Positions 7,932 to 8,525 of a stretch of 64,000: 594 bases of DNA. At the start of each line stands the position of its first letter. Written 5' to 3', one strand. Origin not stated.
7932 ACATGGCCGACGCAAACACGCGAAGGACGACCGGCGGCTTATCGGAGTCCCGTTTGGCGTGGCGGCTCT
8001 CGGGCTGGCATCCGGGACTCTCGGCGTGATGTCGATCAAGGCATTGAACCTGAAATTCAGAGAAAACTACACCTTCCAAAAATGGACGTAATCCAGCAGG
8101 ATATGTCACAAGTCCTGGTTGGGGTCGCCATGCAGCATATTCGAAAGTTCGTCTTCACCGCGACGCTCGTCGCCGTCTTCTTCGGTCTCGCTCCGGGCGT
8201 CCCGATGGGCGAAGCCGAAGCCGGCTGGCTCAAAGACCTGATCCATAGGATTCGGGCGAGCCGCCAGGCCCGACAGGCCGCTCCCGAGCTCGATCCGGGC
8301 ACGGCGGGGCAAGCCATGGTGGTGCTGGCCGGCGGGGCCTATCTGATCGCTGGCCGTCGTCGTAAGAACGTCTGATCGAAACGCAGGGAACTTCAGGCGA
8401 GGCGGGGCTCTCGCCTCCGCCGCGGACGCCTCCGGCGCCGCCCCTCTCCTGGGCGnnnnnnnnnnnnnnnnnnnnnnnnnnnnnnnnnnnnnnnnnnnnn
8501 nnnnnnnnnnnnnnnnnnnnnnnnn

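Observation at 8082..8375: Exosortase substrate whose mature portion is only ~20-25 residues of cationic amphipathic peptide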

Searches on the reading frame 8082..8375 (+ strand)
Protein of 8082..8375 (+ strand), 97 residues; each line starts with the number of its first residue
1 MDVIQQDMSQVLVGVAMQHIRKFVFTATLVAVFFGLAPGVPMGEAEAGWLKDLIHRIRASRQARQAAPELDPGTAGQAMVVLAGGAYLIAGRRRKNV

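Call 3: search_protein_families(library=ncbifam, proteins=[window:8082-8375:+], max_evalue=1)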
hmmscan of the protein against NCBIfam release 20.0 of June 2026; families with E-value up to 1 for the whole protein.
window:8082-8375:+ (97 aa): 1 family
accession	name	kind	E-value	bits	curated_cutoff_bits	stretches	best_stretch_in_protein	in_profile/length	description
NF058582.1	Microco_LAVTG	domain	0.0042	17.2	27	1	72-94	11-33/34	LAVTG motif-containing sortase-dependent surface protein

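Call 4: search_protein_families(library=pfam, proteins=[window:8082-8375:+], max_evalue=1)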
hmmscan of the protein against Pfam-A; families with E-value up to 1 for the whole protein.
window:8082-8375:+ (97 aa): 1 family
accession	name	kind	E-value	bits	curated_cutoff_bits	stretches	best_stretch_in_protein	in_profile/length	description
PF11982.13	DUF3483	-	0.18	11.9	31.5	1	15-72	153-209/215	Domain of unknown function (DUF3483)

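Call 5: find_homologous_proteins(query=window:8130-8372:+, max_evalue=10)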
Query seq(81 aa) (81 aa): 1 proteins with E <= 10 among 6 candidates.
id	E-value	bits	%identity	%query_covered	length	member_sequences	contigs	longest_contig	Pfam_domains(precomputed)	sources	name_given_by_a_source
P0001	2.5e-45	169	100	100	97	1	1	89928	-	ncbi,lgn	-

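Call 24: search_protein_families(library=ncbifam, alignment_id=A1, max_evalue=10)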
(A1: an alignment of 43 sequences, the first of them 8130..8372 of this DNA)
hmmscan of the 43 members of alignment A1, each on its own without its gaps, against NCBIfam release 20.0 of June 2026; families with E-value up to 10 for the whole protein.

A. member 1, window:8130-8372:+ (81 aa): 2 families
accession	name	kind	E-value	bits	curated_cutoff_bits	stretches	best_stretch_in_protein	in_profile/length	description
NF058582.1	Microco_LAVTG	domain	0.0037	17.3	27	1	56-78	11-33/34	LAVTG motif-containing sortase-dependent surface protein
NF041528.1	strep_LAETG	domain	0.14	12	30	1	59-78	15-35/35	LAETG motif-containing sortase-dependent surface protein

B. families by the number of members that match (of 43 scanned): 44 families (the first 25 are shown)
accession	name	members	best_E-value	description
NF058582.1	Microco_LAVTG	37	9.8e-06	LAVTG motif-containing sortase-dependent surface protein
NF041528.1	strep_LAETG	23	0.00072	LAETG motif-containing sortase-dependent surface protein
TIGR01167.1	LPXTG_anchor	22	0.0021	LPXTG cell wall anchor domain-containing protein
TIGR03901.2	MYXO-CTERM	19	0.0009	MYXO-CTERM sorting domain-containing protein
NF040681.2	GPS-CTERM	13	0.012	GPS-CTERM domain-containing protein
NF033846.1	Rumino_NPXTG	13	0.014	NPXTG-anchored protein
NF058670.1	sorting_LPXTATN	11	0.038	LPxTATN C-terminal sorting signal domain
TIGR04161.1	VPEID-CTERM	10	6.8e-06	VPEID-CTERM sorting domain-containing protein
TIGR02595.1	PEP_CTERM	10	0.074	PEP-CTERM sorting domain-containing protein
NF058571.1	GVDTG_CTERM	8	0.004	GVDTG sorting domain-containing protein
NF041738.1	GG_III-CTERM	7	0.00077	GGIII-like transmembrane region-containing protein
NF051874.1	PVV_CTERM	7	0.027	PVV-CTERM domain-containing choice-of-anchor G protein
NF049991.1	TagKinase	4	0.021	tagatose kinase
NF038356.1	actino_DLW39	4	0.051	DLW-39 family protein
NF045529.2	Heimdall-CTERM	4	0.24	Heimdall-CTERM domain-containing surface protein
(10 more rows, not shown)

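Call 26: list_cluster_members(proteins=[P0001, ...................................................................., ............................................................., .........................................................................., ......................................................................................, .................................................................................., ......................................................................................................, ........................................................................, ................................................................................, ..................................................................])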
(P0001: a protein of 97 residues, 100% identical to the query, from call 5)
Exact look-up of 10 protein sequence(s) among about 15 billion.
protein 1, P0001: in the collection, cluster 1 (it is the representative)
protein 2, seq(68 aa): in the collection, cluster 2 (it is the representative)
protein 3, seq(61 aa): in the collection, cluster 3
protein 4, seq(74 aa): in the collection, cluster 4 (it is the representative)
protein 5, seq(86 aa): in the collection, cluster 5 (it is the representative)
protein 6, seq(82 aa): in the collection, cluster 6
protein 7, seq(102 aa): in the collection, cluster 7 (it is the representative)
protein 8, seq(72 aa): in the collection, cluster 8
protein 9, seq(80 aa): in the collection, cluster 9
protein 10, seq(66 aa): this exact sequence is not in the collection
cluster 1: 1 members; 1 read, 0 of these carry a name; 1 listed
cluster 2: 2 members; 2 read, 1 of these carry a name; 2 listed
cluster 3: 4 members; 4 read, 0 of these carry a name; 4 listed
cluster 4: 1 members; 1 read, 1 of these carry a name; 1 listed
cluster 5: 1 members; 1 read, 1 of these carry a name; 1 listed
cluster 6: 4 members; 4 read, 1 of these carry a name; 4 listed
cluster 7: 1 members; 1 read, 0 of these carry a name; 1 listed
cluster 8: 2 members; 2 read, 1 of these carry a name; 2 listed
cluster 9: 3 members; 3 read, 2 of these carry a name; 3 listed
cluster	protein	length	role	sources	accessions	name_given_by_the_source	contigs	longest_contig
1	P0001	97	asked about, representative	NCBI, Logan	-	-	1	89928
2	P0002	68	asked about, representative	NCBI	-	-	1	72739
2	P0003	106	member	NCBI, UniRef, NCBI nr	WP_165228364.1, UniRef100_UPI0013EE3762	hypothetical protein [Aquisphaera insulae] | hypothetical protein n=1 Tax=Aquisphaera insulae TaxID=2712864 RepID=UPI0013EE3762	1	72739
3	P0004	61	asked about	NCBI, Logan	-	-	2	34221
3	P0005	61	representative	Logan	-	-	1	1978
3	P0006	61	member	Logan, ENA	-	-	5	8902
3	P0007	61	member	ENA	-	-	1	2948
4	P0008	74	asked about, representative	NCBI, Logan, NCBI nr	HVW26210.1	MAG TPA: hypothetical protein VHC69_12625 [Polyangiaceae bacterium] | hypothetical protein [Polyangiaceae bacterium]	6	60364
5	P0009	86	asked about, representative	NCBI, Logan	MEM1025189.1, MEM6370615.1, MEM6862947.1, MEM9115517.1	MAG: hypothetical protein AAGD10_18325 [Myxococcota bacterium]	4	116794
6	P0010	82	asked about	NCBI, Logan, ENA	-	-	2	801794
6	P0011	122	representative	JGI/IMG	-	hypothetical protein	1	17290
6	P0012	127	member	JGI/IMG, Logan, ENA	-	-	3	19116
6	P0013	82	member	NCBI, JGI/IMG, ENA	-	-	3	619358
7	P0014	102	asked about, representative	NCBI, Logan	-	-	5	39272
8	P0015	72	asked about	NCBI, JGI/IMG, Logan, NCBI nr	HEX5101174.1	MAG TPA: hypothetical protein VFV94_16800 [Polyangiaceae bacterium] | hypothetical protein | hypothetical protein [Polyangiaceae bacterium]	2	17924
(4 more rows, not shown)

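Call 27: find_encoding_contigs(protein=P0001, flank=3000, max_places=3)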
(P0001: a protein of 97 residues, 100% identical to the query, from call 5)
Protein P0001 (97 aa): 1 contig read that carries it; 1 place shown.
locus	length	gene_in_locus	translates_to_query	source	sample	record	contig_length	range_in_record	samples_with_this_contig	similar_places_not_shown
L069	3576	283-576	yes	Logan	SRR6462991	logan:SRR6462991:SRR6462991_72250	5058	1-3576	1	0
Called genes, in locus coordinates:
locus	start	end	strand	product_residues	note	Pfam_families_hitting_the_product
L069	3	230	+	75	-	?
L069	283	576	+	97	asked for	-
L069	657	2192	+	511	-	PF09721:Exosortase_EpsH, PF02517:Rce1-like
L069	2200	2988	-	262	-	-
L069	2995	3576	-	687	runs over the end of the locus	?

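Call 28: search_protein_representatives(protein=window:8130-8372:+)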
Query: 81 residues. Proteins with E-value up to 0.001 (for the whole library): 10; up to 1e-10: 2; up to 1e-30: 1. The best 10 are listed.
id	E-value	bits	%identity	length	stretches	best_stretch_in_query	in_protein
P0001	8.1e-46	169.0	100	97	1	1-81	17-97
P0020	7.8e-17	76.9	57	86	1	4-80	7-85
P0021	6.8e-07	45.4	45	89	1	4-80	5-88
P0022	3.5e-05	39.9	50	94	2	41-80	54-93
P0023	4.4e-05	39.6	39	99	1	7-79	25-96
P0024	1.8e-04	37.7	41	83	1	11-79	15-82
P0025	2.2e-04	37.4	36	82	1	12-79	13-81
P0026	3.7e-04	36.7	49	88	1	36-80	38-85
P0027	4.9e-04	36.3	42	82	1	15-79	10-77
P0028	5.9e-04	36.0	39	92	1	1-79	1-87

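Call 30: find_homologous_proteins(query=A1, max_evalue=1)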
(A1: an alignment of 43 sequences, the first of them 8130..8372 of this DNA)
Query A1 (43 sequences) (81 aa, profile of the alignment): 80 proteins with E <= 1 among 8000 candidates.
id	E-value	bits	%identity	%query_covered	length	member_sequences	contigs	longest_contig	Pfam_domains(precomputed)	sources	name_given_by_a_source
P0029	1.2e-15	75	-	-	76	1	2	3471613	-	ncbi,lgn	-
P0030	6.6e-15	73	-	-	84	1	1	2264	-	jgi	-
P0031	8.2e-15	72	-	-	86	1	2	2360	-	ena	-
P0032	1.5e-14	72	-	-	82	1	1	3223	-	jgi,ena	-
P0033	1.6e-14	71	-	-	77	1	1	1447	-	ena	-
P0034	2.1e-14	71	-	-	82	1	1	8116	-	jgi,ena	-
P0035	2.4e-14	71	-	-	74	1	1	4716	-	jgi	jgi:hypothetical protein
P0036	3.1e-14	71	-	-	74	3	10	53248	-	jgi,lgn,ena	jgi:hypothetical protein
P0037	3.7e-14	70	-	-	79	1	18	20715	-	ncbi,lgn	ncbi:MAG: hypothetical protein ABUL62_31090 [Myxococcales bacterium]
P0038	3.8e-14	70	-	-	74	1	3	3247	-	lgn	-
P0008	6.7e-14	69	36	35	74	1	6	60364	-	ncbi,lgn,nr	ncbi:MAG TPA: hypothetical protein VHC69_12625 [Polyangiaceae bacterium]|nr:hypothetical protein [Po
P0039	1.4e-13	68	-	-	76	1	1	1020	-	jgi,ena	-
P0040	1.4e-13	68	-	-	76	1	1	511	-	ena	-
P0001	2.2e-13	68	100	100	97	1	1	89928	-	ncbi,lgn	-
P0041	3.3e-13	67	-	-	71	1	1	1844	-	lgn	-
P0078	9.3e-10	56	41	36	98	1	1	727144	-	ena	-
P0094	8.7e-4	37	36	35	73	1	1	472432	-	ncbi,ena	-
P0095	1.4e-3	36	43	37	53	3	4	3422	PF27847.1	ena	-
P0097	3.8e-3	35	24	99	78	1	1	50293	PF27847.1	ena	-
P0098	4.2e-3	35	43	35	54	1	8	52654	PF27847.1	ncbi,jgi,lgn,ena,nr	ncbi:MAG TPA: LPXTG cell wall anchor domain-containing protein [Verrucomicrobiae bacterium]|nr:LPXTG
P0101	8.1e-3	34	28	100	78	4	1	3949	PF27847.1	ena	-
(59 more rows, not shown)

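Call 46: search_protein_families(library=ncbifam, proteins=[P0095, P0098, P0025], max_evalue=1)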
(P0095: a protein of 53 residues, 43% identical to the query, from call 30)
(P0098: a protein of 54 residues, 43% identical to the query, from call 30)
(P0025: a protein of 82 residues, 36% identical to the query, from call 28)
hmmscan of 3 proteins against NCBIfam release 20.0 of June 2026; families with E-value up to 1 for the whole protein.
P0095 (53 aa): 5 families
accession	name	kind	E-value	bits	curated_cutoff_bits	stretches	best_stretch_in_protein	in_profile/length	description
TIGR04161.1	VPEID-CTERM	equivalog_domain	1.4e-07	31.4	33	1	25-46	1-22/31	VPEID-CTERM sorting domain-containing protein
TIGR03901.2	MYXO-CTERM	domain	0.038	14.4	20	1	30-51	11-33/34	MYXO-CTERM sorting domain-containing protein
NF058582.1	Microco_LAVTG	domain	0.038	14.1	27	1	33-51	15-33/34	LAVTG motif-containing sortase-dependent surface protein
TIGR01167.1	LPXTG_anchor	domain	0.12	13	15.9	1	34-53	15-34/34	LPXTG cell wall anchor domain-containing protein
NF051874.1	PVV_CTERM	equivalog_domain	0.78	9.6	27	1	33-52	14-33/38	PVV-CTERM domain-containing choice-of-anchor G protein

P0098 (54 aa): 5 families
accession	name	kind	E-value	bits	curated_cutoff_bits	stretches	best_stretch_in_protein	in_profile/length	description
TIGR04161.1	VPEID-CTERM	equivalog_domain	0.00053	20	33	1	26-46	1-21/31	VPEID-CTERM sorting domain-containing protein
TIGR01167.1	LPXTG_anchor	domain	0.0088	16.7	15.9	1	32-54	13-34/34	LPXTG cell wall anchor domain-containing protein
NF041738.1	GG_III-CTERM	domain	0.03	14.2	22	1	35-54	7-27/28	GGIII-like transmembrane region-containing protein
TIGR03901.2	MYXO-CTERM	domain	0.13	12.7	20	1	31-52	11-33/34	MYXO-CTERM sorting domain-containing protein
NF058670.1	sorting_LPXTATN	domain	0.15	12.4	32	1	35-53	14-32/32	LPxTATN C-terminal sorting signal domain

P0025 (82 aa): 3 families
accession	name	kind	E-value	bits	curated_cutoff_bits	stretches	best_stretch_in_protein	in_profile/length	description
TIGR04161.1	VPEID-CTERM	equivalog_domain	0.0029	17.6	33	1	53-81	1-29/31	VPEID-CTERM sorting domain-containing protein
NF058582.1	Microco_LAVTG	domain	0.008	16.3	27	1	60-81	14-34/34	LAVTG motif-containing sortase-dependent surface protein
NF041528.1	strep_LAETG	domain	0.021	14.6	30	1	58-81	12-35/35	LAETG motif-containing sortase-dependent surface protein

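Call 54: predict_structure(alignment_id=A2)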
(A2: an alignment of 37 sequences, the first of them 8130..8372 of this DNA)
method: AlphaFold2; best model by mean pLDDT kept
length: 81 residues; sequences in the alignment: 37
mean_pLDDT: 75.6   pTM: 0.33
mean pLDDT of the five models: 75.6, 74.7, 72.9, 71.8, 66.1
residues with pLDDT >= 90: 13; 70-90: 43; 50-70: 25; < 50: 0
segments of 3 or more residues with pLDDT < 50: none
pLDDT, mean of each block of 10 residues (from residue 1): 75 77 56 79 67 71 91 89 69
secondary structure, 60 per line:
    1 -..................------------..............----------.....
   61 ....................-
elements in order: H2-19 H32-45 H56-80

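Call 65: search_protein_families(library=pfam, proteins=[P0095, P0097, P0098, P0101, P0020], max_evalue=1)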
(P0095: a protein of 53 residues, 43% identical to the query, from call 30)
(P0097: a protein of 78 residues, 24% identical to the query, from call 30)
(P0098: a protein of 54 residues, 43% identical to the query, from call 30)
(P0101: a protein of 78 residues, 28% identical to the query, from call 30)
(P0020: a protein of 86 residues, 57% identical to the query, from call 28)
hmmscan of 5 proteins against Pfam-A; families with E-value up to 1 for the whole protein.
P0095 (53 aa): 1 family
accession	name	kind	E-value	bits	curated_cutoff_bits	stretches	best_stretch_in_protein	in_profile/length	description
PF00746.26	Gram_pos_anchor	-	0.044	14.2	20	1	32-53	20-41/43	LPXTG cell wall anchor motif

P0097 (78 aa): 1 family
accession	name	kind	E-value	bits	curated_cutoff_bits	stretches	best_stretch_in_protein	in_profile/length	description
PF13670.12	PepSY_2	-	0.3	11.5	24.3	0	12-44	4-32/83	Peptidase propeptide and YPEB domain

P0098 (54 aa): 2 families
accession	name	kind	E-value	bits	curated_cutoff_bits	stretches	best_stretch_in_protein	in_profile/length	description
PF07332.16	Phage_holin_3_6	-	0.0028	18.1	28.4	1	4-53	45-93/116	Putative Actinobacterial Holin-X, holin superfamily III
PF00746.26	Gram_pos_anchor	-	0.031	14.7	20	1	33-54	21-42/43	LPXTG cell wall anchor motif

P0101 (78 aa): 0 families

P0020 (86 aa): 0 families

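Call 68: find_encoding_contigs(protein=P0078, flank=2500, max_places=1)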
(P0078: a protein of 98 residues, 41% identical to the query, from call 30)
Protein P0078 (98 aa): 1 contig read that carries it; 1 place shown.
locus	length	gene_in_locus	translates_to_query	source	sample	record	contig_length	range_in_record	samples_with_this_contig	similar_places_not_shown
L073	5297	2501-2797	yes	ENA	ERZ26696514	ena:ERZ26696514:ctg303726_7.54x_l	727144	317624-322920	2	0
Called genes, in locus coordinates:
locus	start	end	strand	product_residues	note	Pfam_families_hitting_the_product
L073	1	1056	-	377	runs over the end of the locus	PF02771:Acyl-CoA_dh_N, PF02770:Acyl-CoA_dh_M, PF00441:Acyl-CoA_dh_1, PF08028:Acyl-CoA_dh_2 (weak)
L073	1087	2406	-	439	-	PF02771:Acyl-CoA_dh_N, PF02770:Acyl-CoA_dh_M, PF00441:Acyl-CoA_dh_1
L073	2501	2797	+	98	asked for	-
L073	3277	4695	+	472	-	-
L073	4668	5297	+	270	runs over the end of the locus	-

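Call 69: find_encoding_contigs(protein=P0094, flank=2500, max_places=1)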
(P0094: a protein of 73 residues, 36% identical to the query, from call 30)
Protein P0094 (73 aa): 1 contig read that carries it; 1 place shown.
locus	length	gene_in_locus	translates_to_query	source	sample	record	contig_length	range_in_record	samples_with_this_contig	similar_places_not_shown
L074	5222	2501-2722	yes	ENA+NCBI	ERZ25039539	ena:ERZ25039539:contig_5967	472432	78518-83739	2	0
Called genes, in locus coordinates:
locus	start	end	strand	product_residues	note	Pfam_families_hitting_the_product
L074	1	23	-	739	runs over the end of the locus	PF02092:tRNA_synt_2f, PF05746:DALR_1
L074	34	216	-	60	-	-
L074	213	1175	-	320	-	PF02091:tRNA-synt_2e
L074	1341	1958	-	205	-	PF13505:OMP_b-brl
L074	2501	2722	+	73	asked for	-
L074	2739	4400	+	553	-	PF09721:Exosortase_EpsH, PF02517:Rce1-like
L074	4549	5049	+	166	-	PF14358:DUF4405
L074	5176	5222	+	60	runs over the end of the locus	-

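Call 70: find_encoding_contigs(protein=P0098, flank=2500, max_places=1)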
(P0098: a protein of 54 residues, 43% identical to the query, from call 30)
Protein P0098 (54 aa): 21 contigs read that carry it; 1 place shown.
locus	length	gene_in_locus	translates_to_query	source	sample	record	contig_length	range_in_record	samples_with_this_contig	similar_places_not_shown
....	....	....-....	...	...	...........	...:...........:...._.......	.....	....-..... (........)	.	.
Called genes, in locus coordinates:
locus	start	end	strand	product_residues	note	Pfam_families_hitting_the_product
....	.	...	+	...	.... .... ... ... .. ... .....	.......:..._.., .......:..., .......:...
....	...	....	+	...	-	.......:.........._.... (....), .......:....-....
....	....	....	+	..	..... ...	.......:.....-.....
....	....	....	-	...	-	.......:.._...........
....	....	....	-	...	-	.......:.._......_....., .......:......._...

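Call 71: find_encoding_contigs(protein=P0097, flank=2500, max_places=1)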
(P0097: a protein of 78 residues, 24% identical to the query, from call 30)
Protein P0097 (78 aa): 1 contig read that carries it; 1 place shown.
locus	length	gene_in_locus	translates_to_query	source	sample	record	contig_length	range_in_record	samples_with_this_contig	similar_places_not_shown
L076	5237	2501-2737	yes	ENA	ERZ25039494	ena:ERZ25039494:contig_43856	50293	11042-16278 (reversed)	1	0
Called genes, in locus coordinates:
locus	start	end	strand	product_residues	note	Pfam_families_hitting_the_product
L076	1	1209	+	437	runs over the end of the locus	-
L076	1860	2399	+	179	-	PF00534:Glycos_transf_1, PF13524:Glyco_trans_1_2, PF13692:Glyco_trans_1_4, PF20706:GT4-conflict (weak)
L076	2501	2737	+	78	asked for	PF27847:VPEID-CTERM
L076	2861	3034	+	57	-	-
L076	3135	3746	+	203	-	PF00132:Hexapep, PF14602:Hexapep_2 (weak)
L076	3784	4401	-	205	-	PF17837:4PPT_N, PF01648:ACPS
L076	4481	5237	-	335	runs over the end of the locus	PF09721:Exosortase_EpsH, PF02517:Rce1-like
